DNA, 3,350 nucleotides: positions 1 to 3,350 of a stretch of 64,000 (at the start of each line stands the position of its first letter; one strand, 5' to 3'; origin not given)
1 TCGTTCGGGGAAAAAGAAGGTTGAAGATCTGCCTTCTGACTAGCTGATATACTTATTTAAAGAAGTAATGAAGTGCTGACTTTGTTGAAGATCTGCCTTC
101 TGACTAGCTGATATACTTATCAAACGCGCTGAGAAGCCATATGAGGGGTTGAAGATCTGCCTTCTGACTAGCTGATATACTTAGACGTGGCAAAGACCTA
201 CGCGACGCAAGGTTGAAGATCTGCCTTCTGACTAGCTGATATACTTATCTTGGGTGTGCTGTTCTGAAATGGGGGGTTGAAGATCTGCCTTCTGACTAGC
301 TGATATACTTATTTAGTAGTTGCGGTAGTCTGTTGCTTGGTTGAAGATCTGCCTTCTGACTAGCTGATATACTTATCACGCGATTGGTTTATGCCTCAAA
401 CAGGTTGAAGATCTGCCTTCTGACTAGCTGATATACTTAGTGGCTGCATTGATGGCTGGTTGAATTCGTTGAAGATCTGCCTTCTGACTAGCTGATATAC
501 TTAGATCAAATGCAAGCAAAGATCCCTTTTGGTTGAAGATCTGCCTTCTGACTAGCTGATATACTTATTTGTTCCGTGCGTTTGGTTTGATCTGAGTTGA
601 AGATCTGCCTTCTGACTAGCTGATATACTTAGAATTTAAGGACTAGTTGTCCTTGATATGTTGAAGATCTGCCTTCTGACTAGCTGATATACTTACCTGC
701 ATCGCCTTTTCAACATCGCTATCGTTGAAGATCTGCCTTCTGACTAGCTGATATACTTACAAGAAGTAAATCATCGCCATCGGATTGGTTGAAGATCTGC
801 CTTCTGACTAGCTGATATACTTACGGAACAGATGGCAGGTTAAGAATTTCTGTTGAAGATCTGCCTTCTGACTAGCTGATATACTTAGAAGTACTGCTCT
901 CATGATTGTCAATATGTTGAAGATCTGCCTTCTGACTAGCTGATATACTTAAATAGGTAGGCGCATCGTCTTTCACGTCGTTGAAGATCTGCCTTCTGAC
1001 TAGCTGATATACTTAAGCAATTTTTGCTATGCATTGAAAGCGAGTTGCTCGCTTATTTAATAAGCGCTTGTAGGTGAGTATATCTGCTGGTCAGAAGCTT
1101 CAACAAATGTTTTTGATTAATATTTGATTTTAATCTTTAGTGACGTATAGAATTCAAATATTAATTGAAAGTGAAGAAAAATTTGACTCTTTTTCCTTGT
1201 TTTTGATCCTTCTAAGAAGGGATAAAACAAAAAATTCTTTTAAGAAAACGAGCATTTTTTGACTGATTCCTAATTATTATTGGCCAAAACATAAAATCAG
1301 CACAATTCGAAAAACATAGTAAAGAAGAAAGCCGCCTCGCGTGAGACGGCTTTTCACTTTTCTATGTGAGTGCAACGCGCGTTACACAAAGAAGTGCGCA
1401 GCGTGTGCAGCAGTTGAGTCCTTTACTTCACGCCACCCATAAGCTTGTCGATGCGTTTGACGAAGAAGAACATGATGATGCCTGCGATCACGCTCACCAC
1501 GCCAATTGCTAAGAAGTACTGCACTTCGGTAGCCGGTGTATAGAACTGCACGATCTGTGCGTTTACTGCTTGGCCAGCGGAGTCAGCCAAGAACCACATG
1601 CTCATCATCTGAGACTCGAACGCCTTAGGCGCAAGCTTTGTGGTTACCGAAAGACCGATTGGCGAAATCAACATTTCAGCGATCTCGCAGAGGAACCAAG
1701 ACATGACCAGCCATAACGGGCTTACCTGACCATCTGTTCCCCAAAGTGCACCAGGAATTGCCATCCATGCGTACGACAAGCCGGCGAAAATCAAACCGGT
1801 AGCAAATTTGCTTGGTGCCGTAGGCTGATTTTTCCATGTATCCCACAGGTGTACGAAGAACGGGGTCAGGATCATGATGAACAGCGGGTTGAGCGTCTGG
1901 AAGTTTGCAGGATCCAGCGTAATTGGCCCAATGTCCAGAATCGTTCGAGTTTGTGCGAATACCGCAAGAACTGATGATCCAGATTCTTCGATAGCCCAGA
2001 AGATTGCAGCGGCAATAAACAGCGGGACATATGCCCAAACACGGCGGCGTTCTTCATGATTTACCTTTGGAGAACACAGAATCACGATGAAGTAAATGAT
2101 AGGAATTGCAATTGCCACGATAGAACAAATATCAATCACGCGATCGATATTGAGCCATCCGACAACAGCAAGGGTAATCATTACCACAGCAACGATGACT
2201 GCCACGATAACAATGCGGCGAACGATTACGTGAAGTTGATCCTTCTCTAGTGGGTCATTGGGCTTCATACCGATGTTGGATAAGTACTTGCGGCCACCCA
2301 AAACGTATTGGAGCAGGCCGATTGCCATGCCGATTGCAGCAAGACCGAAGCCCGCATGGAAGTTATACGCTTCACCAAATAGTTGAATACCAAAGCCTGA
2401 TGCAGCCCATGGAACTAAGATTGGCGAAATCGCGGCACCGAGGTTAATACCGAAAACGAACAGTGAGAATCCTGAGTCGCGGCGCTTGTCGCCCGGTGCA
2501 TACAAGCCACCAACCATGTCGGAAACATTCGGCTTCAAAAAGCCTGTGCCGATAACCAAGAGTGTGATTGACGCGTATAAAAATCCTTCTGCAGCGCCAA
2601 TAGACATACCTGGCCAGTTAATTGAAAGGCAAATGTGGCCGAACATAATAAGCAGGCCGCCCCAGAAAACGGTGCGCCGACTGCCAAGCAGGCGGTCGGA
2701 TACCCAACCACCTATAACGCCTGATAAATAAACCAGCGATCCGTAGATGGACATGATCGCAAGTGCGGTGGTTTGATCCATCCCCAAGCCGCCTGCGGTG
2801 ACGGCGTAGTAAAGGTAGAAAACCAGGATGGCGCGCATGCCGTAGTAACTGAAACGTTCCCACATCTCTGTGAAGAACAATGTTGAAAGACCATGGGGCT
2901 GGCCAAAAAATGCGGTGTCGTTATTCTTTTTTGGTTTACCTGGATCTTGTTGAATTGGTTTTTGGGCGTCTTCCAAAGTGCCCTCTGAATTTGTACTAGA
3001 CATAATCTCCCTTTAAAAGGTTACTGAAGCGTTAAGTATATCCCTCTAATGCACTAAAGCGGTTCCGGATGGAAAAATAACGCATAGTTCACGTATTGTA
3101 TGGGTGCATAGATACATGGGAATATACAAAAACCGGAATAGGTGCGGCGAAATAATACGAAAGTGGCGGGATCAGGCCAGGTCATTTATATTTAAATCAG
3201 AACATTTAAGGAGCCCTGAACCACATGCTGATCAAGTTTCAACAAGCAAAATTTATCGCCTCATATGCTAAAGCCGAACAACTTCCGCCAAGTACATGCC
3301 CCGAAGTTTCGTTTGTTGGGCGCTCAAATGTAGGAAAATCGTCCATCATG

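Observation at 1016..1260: Inverted degenerate copy of the CRISPR repeat beyond the distal end of the array: candidate tracrRNA or anti-repeat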

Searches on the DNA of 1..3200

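Call 4: search_rna_families(source=window, start=1, end=3200, threshold=evalue, max_evalue=10, show_alignments=3)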
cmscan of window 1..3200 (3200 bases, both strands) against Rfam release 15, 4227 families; matches with E-value up to 10: 5.
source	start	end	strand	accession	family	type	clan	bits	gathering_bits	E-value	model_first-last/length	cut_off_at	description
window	445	514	-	RF00069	SNORD24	Gene; snRNA; snoRNA; CD-box;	-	19.5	41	9.4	1-76/76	no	Small nucleolar RNA SNORD24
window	1109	1174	+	RF03813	MIR8041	Gene; miRNA;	-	17.7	80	6.5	1-71/71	no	MIR8041 microRNA precursor family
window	1325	1397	-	RF02552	RcsR1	Gene; sRNA;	-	17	60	4.1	1-96/96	no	RcsR1 sRNA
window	1143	1260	+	RF04180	BTnc231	Gene; sRNA;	-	16.2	80.4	5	1-154/154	no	Bacteroides sRNA BTnc231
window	1870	1894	+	RF01133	sR3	Gene; snRNA; snoRNA; CD-box;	-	11.9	41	8.9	1-55/55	no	Small nucleolar RNA sR3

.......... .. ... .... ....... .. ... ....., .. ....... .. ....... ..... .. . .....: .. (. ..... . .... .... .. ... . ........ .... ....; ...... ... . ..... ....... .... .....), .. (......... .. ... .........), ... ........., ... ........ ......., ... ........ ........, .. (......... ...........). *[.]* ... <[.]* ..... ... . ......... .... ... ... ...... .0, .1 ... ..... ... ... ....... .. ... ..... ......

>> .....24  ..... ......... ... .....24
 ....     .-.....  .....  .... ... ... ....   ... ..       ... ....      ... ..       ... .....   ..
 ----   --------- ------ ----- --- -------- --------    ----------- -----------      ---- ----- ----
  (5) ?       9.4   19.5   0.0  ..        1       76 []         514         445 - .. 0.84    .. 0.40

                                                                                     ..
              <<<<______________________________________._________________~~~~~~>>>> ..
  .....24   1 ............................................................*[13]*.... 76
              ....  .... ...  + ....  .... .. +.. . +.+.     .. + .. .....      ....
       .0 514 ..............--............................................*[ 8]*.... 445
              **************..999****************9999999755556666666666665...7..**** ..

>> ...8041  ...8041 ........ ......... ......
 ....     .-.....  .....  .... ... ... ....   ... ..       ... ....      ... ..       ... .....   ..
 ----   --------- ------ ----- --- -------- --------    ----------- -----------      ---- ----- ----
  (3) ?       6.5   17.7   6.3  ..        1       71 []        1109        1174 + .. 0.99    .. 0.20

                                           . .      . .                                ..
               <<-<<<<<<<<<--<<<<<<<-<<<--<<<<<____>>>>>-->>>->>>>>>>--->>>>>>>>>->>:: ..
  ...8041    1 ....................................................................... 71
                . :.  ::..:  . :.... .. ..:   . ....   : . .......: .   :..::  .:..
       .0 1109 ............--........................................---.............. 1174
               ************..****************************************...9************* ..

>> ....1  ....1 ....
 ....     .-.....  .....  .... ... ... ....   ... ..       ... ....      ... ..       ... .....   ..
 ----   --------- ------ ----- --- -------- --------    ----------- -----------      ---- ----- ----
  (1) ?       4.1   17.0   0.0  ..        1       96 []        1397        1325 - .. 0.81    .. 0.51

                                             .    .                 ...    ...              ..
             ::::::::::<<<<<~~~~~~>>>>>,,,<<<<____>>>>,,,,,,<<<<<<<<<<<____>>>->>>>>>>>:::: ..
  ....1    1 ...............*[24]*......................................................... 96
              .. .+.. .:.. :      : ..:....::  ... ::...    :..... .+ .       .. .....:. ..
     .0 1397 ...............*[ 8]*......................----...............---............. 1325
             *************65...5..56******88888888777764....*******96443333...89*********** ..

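Call 50: search_with_rna_model(model_id=R1, source=window, start=1, end=1500, filters=off, max_evalue=10)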
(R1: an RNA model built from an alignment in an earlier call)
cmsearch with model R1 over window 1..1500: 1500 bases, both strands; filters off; matches with E-value up to 10: 21.
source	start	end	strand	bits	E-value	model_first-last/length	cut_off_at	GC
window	1255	1284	+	7.5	0.1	1-59/59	no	0.27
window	835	871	-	5.9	0.24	1-59/59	no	0.41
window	455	487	-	5.2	0.35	1-59/59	no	0.45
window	71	103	-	5.1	0.37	1-59/59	no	0.42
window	776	807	-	4.7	0.46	1-59/59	no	0.5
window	328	359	-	3.4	0.98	1-59/59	no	0.47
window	524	551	-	3.4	1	1-59/59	no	0.46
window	1246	1252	-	0.8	4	30-36/59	no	0.43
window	1196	1202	+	0.6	4.6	30-36/59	no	0.29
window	124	167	-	0.5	4.9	1-59/59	no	0.52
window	659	679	-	0.4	5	1-59/59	no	0.43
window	915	935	-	0.4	5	1-59/59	no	0.43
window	638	654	+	0.4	5.1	25-41/59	no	0.41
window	722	743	-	0.3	5.6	1-59/59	no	0.45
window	978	999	-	0.3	5.6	1-59/59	no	0.45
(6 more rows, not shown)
